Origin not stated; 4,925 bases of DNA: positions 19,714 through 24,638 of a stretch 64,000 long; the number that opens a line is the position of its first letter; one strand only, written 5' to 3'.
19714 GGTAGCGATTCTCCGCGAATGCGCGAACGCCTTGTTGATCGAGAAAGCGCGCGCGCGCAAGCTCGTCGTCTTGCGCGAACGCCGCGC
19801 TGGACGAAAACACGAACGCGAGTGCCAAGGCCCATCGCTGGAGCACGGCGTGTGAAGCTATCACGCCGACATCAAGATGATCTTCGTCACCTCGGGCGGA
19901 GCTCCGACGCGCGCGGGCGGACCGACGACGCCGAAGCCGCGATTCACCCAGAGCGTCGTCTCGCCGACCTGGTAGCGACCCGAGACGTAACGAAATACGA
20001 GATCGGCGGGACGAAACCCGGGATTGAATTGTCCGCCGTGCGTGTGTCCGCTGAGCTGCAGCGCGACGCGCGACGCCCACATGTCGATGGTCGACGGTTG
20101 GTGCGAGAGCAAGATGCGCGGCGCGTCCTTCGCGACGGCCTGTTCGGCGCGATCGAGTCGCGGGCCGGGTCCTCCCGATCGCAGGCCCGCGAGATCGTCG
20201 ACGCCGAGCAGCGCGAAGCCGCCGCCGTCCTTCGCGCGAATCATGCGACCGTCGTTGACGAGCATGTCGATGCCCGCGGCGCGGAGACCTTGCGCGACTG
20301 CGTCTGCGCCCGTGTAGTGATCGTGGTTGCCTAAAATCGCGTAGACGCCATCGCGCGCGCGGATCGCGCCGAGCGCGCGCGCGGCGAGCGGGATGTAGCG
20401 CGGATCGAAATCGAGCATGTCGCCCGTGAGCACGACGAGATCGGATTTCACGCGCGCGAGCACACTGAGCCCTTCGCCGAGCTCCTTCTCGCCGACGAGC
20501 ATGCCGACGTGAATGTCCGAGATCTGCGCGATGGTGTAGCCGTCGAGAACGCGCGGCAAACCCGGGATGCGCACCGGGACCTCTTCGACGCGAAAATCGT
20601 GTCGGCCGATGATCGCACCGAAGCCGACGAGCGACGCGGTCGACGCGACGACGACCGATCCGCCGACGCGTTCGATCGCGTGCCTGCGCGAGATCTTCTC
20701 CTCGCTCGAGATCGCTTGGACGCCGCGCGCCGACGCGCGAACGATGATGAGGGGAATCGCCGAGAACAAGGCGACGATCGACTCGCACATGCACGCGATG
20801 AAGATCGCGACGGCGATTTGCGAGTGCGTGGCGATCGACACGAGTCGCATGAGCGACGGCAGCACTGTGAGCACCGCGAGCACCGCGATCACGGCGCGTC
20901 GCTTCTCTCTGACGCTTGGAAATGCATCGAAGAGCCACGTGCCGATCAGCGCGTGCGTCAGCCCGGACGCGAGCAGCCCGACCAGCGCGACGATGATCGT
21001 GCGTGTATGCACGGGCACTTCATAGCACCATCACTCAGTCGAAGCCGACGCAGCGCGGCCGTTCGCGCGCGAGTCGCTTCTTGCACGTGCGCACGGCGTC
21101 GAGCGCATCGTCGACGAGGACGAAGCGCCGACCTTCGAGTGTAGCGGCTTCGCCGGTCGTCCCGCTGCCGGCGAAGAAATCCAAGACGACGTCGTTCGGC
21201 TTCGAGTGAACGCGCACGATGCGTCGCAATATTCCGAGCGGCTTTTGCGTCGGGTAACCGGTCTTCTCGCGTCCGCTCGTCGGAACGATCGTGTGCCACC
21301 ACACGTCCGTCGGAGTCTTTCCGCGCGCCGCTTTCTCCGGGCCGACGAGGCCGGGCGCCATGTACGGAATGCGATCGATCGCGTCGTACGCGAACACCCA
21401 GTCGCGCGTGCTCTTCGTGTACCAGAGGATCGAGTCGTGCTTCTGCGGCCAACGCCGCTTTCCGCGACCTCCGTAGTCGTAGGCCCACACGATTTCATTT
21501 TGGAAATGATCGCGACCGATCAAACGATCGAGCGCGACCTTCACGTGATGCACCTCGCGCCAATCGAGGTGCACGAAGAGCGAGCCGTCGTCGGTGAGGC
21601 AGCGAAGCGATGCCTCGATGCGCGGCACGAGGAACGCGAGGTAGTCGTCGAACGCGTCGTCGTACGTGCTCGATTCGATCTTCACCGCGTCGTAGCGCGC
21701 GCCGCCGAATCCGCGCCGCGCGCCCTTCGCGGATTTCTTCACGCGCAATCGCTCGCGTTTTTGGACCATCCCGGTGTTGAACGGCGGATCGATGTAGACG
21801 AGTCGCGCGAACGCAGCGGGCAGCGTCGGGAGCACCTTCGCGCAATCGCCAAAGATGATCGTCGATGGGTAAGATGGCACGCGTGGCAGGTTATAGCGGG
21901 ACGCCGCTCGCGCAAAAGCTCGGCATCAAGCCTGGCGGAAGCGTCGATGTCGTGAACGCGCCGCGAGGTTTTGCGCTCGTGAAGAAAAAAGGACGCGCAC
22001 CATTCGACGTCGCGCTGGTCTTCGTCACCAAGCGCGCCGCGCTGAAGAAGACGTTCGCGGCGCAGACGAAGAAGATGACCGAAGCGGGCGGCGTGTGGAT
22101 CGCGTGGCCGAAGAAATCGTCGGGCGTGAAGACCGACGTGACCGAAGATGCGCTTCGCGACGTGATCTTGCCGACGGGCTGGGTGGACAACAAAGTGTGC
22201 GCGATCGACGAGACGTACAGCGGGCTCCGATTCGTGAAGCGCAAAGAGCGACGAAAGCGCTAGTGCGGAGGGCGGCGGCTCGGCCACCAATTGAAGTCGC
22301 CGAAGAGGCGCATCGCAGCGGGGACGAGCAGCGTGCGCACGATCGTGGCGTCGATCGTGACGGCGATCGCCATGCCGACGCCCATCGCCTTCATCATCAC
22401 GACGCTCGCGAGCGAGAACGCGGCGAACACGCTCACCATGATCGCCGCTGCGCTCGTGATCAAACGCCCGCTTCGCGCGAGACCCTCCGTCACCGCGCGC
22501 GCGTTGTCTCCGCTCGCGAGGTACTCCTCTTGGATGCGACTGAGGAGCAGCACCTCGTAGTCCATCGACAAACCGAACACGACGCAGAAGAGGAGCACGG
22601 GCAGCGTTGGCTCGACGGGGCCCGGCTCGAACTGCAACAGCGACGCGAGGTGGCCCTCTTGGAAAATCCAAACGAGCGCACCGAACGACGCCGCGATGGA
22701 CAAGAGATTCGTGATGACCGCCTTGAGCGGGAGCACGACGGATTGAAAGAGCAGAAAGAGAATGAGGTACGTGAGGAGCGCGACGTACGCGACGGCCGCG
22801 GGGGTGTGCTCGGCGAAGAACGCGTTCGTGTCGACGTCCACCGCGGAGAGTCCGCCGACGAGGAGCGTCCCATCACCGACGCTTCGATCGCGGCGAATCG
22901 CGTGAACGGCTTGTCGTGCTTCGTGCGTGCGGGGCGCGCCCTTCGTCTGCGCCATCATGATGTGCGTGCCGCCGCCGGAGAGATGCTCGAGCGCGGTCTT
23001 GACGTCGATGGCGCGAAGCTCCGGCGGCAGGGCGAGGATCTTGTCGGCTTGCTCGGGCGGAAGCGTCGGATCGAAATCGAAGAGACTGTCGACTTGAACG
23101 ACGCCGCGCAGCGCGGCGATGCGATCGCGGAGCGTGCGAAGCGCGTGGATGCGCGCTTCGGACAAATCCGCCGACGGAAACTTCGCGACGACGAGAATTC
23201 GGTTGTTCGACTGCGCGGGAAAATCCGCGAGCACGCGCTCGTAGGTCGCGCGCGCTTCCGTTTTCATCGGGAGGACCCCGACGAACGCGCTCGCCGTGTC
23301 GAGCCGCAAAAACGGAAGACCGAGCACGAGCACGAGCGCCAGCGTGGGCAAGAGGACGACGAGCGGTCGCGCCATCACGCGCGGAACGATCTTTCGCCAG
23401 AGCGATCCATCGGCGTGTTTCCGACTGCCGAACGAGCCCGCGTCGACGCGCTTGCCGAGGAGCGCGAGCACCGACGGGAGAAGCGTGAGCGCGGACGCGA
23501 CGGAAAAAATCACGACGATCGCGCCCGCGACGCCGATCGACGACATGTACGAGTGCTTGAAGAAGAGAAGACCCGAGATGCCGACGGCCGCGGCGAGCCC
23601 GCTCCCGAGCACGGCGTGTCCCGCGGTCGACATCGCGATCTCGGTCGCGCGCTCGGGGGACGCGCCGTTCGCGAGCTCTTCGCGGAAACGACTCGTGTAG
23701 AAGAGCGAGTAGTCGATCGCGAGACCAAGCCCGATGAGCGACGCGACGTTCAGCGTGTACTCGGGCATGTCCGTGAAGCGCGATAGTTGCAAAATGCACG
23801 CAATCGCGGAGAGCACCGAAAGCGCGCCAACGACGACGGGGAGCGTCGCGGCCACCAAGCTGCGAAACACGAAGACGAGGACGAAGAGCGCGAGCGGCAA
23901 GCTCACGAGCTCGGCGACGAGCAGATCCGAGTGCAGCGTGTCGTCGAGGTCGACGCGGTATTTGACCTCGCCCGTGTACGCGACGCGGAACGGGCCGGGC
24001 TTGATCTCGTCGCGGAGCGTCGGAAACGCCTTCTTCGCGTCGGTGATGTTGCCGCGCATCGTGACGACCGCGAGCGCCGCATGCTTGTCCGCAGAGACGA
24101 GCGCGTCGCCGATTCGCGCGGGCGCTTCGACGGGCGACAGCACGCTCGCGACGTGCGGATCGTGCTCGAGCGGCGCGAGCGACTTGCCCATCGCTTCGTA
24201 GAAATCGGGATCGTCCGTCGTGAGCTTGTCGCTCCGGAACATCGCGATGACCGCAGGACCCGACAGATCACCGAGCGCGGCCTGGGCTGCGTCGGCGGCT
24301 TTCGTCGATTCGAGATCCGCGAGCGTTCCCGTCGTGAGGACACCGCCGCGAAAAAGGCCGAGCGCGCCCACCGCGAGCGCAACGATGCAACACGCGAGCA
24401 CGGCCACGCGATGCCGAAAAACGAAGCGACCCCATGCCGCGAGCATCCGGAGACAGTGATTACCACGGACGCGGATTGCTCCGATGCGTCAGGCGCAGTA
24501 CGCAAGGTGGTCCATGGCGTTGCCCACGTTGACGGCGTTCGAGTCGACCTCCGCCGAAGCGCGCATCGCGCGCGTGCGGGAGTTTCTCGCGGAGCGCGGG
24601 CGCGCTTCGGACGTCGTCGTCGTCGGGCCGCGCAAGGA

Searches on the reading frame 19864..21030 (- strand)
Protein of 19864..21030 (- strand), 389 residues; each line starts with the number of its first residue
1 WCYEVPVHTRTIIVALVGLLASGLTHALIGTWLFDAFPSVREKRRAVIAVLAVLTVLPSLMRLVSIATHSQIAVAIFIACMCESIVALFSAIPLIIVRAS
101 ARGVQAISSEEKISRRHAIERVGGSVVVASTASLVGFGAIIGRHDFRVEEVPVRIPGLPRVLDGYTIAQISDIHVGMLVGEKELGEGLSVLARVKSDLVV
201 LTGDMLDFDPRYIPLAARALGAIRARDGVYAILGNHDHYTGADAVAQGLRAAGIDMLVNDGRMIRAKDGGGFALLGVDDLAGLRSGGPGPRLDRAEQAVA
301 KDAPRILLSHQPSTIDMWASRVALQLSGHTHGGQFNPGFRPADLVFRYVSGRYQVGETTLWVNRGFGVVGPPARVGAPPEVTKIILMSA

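Call 29: search_protein_families(library=pfam, max_evalue=0.001, proteins=[window:19864-21030:-])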
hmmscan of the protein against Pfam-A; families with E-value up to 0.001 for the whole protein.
window:19864-21030:- (389 aa): 1 family
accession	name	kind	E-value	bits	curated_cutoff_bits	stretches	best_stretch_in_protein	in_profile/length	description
PF00149.33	Metallophos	-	2.2e-09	38.5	21.5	1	166-332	2-190/191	Calcineurin-like phosphoesterase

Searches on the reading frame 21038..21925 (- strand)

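Call 29: search_protein_families(library=pfam, max_evalue=0.001, proteins=[window:21038-21925:-])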
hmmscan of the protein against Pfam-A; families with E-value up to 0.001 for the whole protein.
window:21038-21925:- (296 aa): 2 families
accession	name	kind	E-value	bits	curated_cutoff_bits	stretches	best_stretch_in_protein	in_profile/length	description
PF01555.25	N6_N4_Mtase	-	1.5e-41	143.3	26.7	1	41-280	2-218/221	DNA methylase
PF03602.21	Cons_hypoth95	-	8.8e-06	25.9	24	0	244-286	42-85/182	Conserved hypothetical protein 95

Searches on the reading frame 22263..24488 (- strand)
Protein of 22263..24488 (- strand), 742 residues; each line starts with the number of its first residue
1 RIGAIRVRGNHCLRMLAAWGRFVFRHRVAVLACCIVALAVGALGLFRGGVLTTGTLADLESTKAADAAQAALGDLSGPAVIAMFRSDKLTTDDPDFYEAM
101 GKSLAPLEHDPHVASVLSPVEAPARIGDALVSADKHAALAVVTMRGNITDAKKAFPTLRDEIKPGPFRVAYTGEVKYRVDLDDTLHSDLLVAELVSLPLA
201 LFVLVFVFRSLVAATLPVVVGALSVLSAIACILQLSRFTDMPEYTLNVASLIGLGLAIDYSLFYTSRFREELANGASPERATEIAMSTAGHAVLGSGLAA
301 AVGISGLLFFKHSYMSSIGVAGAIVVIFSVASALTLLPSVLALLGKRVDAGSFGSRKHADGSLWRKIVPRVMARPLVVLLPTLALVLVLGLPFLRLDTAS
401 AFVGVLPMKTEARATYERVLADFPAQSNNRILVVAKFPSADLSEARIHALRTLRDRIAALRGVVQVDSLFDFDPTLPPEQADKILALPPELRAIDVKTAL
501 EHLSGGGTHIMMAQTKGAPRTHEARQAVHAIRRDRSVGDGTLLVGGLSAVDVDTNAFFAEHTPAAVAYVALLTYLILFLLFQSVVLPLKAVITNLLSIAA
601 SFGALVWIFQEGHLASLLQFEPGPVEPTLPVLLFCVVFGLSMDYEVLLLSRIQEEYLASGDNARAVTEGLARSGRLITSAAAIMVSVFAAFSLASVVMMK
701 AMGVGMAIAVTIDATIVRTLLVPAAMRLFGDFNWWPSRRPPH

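Call 28: search_protein_families(library=pfam, max_evalue=0.001, proteins=[window:22263-24488:-])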
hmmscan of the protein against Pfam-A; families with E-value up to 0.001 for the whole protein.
window:22263-24488:- (742 aa): 1 family
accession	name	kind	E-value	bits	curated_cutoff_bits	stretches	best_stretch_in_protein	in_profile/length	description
PF03176.21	MMPL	-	6.1e-89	298.7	20.5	2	58-377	6-332/333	MMPL family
